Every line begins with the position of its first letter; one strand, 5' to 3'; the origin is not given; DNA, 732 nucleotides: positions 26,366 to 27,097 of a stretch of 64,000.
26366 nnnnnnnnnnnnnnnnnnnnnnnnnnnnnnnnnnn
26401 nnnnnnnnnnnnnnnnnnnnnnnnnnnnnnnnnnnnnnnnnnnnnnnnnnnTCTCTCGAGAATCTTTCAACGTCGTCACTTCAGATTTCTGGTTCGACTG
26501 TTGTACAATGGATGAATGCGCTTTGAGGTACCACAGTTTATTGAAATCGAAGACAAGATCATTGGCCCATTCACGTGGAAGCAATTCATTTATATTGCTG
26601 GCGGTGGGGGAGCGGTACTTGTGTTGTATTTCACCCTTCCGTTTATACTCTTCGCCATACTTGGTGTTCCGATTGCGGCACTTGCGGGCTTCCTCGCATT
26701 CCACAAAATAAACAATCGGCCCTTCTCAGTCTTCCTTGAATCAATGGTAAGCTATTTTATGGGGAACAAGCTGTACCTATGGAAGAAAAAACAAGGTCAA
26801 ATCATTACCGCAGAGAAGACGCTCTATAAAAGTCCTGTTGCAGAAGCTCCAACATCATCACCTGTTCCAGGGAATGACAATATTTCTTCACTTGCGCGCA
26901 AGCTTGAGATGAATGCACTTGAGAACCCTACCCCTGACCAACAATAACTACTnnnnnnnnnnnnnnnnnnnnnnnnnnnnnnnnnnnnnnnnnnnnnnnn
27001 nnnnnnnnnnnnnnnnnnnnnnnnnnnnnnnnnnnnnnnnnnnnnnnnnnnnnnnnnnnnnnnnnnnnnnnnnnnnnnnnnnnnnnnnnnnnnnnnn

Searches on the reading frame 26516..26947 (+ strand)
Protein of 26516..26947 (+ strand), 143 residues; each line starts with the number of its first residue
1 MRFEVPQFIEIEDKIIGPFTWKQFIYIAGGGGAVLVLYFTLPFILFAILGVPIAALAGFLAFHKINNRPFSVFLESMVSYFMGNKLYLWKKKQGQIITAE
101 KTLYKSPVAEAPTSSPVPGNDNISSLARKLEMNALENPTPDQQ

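Call 39: search_protein_families(library=pfam, proteins=[window:26516-26947:+])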
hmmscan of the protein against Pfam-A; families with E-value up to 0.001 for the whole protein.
window:26516-26947:+ (143 aa): 1 family
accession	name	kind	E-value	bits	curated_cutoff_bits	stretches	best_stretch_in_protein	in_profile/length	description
PF12666.12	PrgI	-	3.3e-09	37.6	27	1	9-80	6-81/91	PrgI family protein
